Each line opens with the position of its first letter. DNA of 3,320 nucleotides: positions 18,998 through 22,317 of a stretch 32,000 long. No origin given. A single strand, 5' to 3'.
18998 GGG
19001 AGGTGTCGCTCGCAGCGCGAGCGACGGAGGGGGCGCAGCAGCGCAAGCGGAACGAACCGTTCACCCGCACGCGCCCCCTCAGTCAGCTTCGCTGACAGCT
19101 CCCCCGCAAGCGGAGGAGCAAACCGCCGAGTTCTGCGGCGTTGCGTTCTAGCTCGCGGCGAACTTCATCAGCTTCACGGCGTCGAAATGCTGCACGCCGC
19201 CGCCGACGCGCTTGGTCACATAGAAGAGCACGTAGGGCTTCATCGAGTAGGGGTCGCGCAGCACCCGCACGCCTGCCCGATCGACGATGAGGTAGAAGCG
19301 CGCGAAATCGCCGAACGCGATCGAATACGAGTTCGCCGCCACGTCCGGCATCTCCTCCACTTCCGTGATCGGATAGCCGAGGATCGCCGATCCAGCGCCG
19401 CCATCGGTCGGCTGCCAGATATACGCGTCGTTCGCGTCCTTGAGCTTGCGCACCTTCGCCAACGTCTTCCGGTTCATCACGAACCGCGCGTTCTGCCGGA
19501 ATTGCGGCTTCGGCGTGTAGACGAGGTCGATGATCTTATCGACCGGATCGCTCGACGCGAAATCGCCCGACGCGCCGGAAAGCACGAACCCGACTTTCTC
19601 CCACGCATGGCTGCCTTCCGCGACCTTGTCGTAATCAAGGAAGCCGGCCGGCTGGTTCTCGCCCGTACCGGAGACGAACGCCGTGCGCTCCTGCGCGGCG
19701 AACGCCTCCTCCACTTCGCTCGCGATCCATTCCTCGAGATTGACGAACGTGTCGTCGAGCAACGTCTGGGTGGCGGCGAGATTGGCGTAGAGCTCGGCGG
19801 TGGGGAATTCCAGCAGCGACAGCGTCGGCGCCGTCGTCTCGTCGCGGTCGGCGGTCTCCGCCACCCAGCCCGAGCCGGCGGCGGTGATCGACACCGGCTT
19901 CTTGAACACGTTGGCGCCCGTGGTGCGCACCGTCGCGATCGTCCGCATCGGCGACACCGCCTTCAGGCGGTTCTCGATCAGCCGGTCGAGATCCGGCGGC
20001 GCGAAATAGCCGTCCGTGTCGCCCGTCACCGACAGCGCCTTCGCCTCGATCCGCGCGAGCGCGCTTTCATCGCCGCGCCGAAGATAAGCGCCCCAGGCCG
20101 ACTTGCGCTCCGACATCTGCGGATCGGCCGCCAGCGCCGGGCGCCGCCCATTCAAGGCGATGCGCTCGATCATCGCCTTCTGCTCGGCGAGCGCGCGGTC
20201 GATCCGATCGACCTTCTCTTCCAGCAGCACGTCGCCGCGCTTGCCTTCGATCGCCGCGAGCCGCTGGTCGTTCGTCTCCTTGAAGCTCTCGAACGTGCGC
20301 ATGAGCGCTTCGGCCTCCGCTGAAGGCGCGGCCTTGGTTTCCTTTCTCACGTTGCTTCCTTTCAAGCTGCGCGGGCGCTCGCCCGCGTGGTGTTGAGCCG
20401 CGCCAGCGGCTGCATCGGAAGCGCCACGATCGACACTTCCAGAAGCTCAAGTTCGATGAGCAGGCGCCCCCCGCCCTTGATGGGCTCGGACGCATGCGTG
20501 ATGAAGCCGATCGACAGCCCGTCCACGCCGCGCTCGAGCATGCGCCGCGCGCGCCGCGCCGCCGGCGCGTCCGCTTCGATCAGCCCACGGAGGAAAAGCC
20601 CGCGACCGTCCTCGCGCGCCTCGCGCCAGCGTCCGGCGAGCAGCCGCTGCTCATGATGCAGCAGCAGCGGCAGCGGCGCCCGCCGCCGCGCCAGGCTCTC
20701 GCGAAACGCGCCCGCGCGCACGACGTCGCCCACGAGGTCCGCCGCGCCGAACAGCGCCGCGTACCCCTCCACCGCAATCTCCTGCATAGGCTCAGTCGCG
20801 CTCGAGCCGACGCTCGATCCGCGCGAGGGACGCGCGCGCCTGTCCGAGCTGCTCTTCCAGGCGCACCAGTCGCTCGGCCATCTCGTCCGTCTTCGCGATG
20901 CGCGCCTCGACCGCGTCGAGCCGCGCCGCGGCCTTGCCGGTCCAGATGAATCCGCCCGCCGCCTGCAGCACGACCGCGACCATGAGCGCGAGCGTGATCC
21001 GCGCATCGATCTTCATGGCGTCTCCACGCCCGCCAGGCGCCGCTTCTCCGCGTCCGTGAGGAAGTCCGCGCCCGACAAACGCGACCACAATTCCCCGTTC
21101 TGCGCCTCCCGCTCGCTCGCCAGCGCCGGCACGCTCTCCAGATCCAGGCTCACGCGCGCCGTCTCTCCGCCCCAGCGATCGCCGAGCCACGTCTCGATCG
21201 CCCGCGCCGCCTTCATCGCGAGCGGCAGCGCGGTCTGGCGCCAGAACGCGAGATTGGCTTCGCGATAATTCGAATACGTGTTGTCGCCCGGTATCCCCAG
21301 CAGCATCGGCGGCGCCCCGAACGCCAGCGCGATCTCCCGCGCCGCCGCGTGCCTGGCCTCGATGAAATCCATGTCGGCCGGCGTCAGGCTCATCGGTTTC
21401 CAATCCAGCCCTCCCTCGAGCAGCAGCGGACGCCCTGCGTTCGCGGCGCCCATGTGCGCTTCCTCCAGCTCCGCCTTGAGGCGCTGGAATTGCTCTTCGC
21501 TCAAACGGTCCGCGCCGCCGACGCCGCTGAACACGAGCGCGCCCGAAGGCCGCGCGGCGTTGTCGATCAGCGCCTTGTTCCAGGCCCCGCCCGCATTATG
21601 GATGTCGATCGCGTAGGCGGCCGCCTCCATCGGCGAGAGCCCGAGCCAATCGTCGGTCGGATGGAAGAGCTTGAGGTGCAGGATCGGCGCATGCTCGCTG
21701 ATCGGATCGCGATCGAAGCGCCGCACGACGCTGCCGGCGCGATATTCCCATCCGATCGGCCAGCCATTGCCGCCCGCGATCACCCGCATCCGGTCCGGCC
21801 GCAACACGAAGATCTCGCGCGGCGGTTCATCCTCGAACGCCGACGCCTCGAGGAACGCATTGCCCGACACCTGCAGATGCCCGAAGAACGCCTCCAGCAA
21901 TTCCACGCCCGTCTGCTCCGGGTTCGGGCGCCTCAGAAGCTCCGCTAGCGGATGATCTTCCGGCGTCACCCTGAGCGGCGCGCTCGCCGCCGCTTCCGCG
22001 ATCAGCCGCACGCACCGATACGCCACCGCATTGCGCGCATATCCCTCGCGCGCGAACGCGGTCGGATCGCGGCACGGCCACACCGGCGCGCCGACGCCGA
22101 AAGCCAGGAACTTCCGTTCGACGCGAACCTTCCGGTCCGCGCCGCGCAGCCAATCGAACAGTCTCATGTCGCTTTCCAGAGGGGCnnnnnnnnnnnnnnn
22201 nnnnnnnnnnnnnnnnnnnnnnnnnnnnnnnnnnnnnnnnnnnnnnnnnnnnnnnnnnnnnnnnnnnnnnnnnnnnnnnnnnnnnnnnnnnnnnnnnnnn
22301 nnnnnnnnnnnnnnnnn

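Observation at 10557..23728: Complete, apparently intact RcGTA-type gene transfer agent cluster (17 genes in 13.2 kb)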

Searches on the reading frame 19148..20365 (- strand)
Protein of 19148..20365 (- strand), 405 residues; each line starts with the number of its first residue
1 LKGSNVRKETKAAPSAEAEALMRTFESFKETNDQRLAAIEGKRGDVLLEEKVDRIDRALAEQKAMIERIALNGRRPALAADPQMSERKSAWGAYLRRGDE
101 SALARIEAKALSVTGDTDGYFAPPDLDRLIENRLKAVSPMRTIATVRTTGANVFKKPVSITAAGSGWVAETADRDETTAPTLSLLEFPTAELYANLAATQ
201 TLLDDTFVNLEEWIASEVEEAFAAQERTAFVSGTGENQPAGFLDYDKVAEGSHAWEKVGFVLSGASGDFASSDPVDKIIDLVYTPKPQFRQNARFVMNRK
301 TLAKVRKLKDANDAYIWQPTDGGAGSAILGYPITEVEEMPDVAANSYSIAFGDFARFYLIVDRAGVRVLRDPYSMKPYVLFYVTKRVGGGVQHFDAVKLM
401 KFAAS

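Call 5: search_protein_families(library=pfam, proteins=[window:19148-20365:-], max_evalue=0.01)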
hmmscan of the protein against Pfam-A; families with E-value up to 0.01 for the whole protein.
window:19148-20365:- (405 aa): 1 family
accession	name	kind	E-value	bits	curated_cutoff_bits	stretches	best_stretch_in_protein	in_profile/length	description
PF05065.19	Phage_capsid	-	6.2e-82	275.6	24.2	1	119-402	2-280/280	Phage capsid family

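Call 7: search_protein_families(library=ncbifam, proteins=[window:19148-20365:-], max_evalue=0.01)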
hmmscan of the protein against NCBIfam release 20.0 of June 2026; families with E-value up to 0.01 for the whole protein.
window:19148-20365:- (405 aa): 1 family
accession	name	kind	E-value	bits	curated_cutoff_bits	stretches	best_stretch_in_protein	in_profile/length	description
TIGR01554.3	major_cap_HK97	equivalog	1.8e-108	363.1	27.5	1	16-402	6-385/385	phage major capsid protein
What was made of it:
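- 19148..20365 (-): g5: HK97-fold major capsid protein. TIGR01554 matches at 2e-108 (call 7).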

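Call 11: find_related_loci(query=window:19148-20365:-, collection=genome_contigs, flank=10000)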
Query window:19148-20365:- (405 aa) in genome_contigs; peptide patterns used: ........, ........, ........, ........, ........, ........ (x = any residue, [..] = any of these).
106 stretches matched a pattern; 38 encode a relative of the query (tblastn E <= 1e-3); 38 distinct loci.
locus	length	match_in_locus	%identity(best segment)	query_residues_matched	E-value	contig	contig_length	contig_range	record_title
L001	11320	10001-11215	76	1-405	0e+0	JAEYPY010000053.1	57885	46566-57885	MAG: Proteobacteria bacterium isolate OH_CBB_214 k127_1796347, whole genome shotgun sequence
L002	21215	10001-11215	74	1-405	0e+0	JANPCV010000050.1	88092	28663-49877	MAG: Caulobacteraceae bacterium isolate VAR_78_metabat_463 VAR_78_k141_3016801, whole genome shotgun sequence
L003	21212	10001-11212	74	2-405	0e+0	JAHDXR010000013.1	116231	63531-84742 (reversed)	MAG: Hyphomonadaceae bacterium isolate PRO2 NODE_513_length_116231_cov_282.427644, whole genome shotgun sequence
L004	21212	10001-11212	74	1-405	0e+0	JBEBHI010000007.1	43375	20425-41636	MAG: Terricaulis sp. isolate ATF_18 NODE_232_length_43375_cov_8.500924, whole genome shotgun sequence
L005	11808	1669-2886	76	1-405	0e+0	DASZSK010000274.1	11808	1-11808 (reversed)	MAG TPA_asm: Caulobacterales bacterium isolate SMAG_U6048 k141_394230, whole genome shotgun sequence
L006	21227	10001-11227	73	1-405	0e+0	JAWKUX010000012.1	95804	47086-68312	MAG: Hyphomonadaceae bacterium isolate ABC1.156 ABC1.156.fa-12, whole genome shotgun sequence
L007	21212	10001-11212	73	1-405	0e+0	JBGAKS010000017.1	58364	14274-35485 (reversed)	MAG: Terricaulis sp. isolate MAG_AAO_AS.24 AAOAS-24_scaffold_668, whole genome shotgun sequence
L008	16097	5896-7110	73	1-405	0e+0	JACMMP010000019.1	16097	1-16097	MAG: Hyphomonadaceae bacterium isolate ES-bin-98 ES-bin-98-contig-k141_926584, whole genome shotgun sequence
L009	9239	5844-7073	72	1-405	0e+0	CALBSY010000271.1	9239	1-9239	MAG TPA_asm: uncultured Alphaproteobacteria bacterium isolate SRR7515930_bin.124_CONCOCT_v1.1_MAG genome assembly, conti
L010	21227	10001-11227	73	2-405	0e+0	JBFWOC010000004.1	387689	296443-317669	MAG: Hyphomonadaceae bacterium isolate CA_2019_TPBF_127 NODE_211_length_387689_cov_21.215787_TPBF, whole genome shotgun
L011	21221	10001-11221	73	2-405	0e+0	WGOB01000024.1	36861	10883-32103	MAG: Alphaproteobacteria bacterium isolate RI_27 c_000000017112, whole genome shotgun sequence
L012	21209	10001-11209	73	2-405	0e+0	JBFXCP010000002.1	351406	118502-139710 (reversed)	MAG: Hyphomonadaceae bacterium isolate CA_2019_TPBS_72 NODE_227_length_351406_cov_51.074958_TPBS, whole genome shotgun s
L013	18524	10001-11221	74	2-405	0e+0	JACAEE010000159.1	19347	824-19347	MAG: Hydrogenophilaceae bacterium isolate L.E.AP.39 k119_3062696, whole genome shotgun sequence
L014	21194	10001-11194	74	6-403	0e+0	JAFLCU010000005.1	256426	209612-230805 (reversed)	MAG: Caulobacterales bacterium isolate UWPOB_CAULO3 gnl_X_PLDDGKKH_5, whole genome shotgun sequence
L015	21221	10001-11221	72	1-405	0e+0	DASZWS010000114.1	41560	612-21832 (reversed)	MAG TPA_asm: Vitreimonas sp. isolate SMAG_U6163 k141_525363, whole genome shotgun sequence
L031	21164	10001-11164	62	21-405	9e-159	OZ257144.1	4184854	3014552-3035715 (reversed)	MAG: Hyphomonadaceae bacterium isolate 5d8cf77f-356a-4dec-99e3-f797007026cd genome assembly, chromosome: 1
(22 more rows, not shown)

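Call 78: search_protein_families(library=pfam, proteins=[L031:976-1851:+, L031:2383-3396:+, L031:4970-5599:+, L031:7122-7802:-, L031:8625-9782:+, L031:8595-9641:-, L031:13000-13803:-, L031:14247-14891:+, L031:15292-17298:-, L031:18069-19748:+], max_evalue=0.001)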
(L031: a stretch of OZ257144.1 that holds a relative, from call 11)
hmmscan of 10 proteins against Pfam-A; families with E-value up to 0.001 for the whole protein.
L031:976-1851:+ (291 aa): 0 families

L031:2383-3396:+ (337 aa): 0 families

L031:4970-5599:+ (209 aa): 0 families

L031:7122-7802:- (226 aa): 1 family
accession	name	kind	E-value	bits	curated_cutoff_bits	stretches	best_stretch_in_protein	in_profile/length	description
PF03235.19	GmrSD_N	-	9.9e-09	36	33.2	1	27-93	20-77/199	GmrSD restriction endonuclease, N-terminal domain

L031:8625-9782:+ (385 aa): 0 families

L031:8595-9641:- (348 aa): 0 families

L031:13000-13803:- (267 aa): 2 families
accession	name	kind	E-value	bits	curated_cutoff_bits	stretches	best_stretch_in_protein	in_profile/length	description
PF00106.31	adh_short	-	4.6e-40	137.6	26.6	1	16-215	3-191/195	short chain dehydrogenase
PF13561.12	adh_short_C2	-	1e-37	130.4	27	1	22-262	3-235/236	Enoyl-(Acyl carrier protein) reductase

L031:14247-14891:+ (214 aa): 1 family
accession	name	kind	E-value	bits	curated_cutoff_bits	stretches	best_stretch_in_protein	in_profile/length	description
PF05135.19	Phage_connect_1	-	1.8e-06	28.7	21.2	0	40-74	4-38/101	Phage gp6-like head-tail connector protein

L031:15292-17298:- (668 aa): 1 family
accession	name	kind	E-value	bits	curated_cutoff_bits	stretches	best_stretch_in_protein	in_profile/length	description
PF03169.20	OPT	-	2.2e-101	340.9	25.8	1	13-616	1-620/623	OPT oligopeptide transporter protein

L031:18069-19748:+ (559 aa): 4 families
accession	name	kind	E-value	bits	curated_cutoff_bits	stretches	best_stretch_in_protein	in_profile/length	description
PF00999.27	Na_H_Exchanger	-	1.9e-47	162.4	26.2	1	17-391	3-374/375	Sodium/hydrogen exchanger, transmembrane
PF02254.24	TrkA_N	-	6.3e-25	88.2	23.8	1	420-534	1-115/116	TrkA-N domain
PF23443.1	DUF7126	-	0.00038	21.1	28.7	1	447-515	6-72/102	Family of unknown function (DUF7126)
PF02558.23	ApbA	-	0.00066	19.8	22.2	0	421-491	2-76/150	Ketopantoate reductase PanE/ApbA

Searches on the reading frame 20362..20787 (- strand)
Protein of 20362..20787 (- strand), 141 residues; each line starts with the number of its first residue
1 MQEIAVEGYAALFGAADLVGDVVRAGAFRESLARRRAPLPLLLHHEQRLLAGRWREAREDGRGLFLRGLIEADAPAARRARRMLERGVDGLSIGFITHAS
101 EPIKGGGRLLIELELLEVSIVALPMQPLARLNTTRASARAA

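Call 7: search_protein_families(library=ncbifam, proteins=[window:20362-20787:-], max_evalue=0.01)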
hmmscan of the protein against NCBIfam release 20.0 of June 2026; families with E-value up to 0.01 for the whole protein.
window:20362-20787:- (141 aa): 2 families
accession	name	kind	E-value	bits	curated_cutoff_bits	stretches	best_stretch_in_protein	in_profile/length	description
TIGR01543.1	proheadase_HK97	equivalog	1.3e-23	83.7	59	1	6-136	3-140/142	HK97 family phage prohead protease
NF045541.1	scaf_prot_MCP2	exception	5.1e-05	22.1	525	1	32-132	43-154/634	prohead protease/major capsid protein fusion protein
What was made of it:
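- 20362..20787 (-): g4: HK97-type prohead protease (141 aa). TIGR01543 scores 83.7 bits against a cutoff of 59 (call 7).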

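Call 27: search_protein_families(library=phrogs, proteins=[window:20362-20787:-], max_evalue=0.01)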
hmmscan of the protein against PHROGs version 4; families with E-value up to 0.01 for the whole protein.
window:20362-20787:- (141 aa): 4 families
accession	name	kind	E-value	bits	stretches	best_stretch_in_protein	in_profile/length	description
phrog_80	-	head and packaging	1.7e-28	101.2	1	6-137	238-381/607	head maturation protease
phrog_617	-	head and packaging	1.3e-14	55.1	1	16-133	39-160/626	major head protein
phrog_3244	-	head and packaging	5.6e-13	50.3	1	6-124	35-170/326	head maturation protease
phrog_3270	-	head and packaging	8e-05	22.4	1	1-130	2-125/603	head maturation protease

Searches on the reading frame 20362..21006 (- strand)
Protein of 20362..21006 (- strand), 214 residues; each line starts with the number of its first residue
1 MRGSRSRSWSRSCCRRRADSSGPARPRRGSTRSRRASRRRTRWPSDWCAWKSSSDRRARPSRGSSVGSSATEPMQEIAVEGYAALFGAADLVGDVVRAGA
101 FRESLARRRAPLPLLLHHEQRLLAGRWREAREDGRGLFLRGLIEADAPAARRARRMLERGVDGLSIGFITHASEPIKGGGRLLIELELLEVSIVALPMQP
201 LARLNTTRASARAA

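Call 5: search_protein_families(library=pfam, proteins=[window:20362-21006:-], max_evalue=0.01)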
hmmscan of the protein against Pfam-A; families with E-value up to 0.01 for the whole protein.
window:20362-21006:- (214 aa): 1 family
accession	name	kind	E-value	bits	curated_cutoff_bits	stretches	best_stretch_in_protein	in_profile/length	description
PF04586.22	Peptidase_S78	-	4.4e-19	69.7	21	1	74-207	11-155/165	Caudovirus prohead serine protease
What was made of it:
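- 20362..20787 (-): Peptidase_S78 matches (call 5).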

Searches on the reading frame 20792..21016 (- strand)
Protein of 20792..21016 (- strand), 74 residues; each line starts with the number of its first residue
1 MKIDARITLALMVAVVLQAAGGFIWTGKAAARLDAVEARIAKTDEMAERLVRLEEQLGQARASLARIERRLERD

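Call 5: search_protein_families(library=pfam, proteins=[window:20792-21016:-], max_evalue=0.01)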
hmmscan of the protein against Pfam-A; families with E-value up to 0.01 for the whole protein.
window:20792-21016:- (74 aa): 0 families

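Call 7: search_protein_families(library=ncbifam, proteins=[window:20792-21016:-], max_evalue=0.01)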
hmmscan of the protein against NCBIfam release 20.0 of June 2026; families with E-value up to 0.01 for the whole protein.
window:20792-21016:- (74 aa): 0 families

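Call 27: search_protein_families(library=phrogs, proteins=[window:20792-21016:-], max_evalue=0.01)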
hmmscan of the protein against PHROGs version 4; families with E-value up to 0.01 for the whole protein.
window:20792-21016:- (74 aa): 3 families
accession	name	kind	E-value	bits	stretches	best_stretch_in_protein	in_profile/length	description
phrog_19911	-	unknown function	0.0029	18.5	1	5-59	4-58/73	-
phrog_3961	-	unknown function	0.0067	17.3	1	3-59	9-66/112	-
phrog_18138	-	unknown function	0.0087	17.5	1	3-61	5-64/95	-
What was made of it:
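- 20792..21016 (-): g3.5: a 74-aa protein with one N-terminal hydrophobic helix followed by a coiled-coil-like segment; function unknown. PHROG hits are weak (E ~0.003, call 27).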

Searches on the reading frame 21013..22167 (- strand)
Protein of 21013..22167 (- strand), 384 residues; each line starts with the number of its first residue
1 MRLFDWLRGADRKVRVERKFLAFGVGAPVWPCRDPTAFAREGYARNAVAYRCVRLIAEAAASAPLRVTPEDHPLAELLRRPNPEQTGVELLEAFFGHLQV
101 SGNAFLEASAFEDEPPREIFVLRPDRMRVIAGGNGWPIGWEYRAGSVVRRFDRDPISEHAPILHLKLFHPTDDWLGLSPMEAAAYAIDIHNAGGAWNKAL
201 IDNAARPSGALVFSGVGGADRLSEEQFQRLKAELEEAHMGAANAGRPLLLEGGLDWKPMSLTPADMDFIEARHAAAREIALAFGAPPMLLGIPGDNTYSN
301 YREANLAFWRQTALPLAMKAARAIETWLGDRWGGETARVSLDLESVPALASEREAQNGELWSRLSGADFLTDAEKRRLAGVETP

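Call 5: search_protein_families(library=pfam, proteins=[window:21013-22167:-], max_evalue=0.01)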
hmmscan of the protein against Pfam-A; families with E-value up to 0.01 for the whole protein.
window:21013-22167:- (384 aa): 1 family
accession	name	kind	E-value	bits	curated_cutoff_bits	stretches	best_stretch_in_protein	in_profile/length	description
PF04860.17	Phage_portal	-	4.9e-83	279.4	39.1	1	48-379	2-320/321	Phage portal protein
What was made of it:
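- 21013..22167 (-): g3: portal protein. Phage_portal matches at 5e-83 (call 5).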

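Call 7: search_protein_families(library=ncbifam, proteins=[window:21013-22167:-], max_evalue=0.01)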
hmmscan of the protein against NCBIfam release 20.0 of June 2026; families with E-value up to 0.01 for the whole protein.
window:21013-22167:- (384 aa): 1 family
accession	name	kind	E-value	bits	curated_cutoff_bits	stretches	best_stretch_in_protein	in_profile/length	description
TIGR01537.1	portal_HK97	equivalog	7.5e-57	193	112.05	1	40-381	3-338/343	phage portal protein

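Call 26: find_encoding_contigs(protein=window:21013-22167:-, flank=10000, max_places=4)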
Protein window:21013-22167:- (384 aa): no gene with exactly this product is on record in the collection.
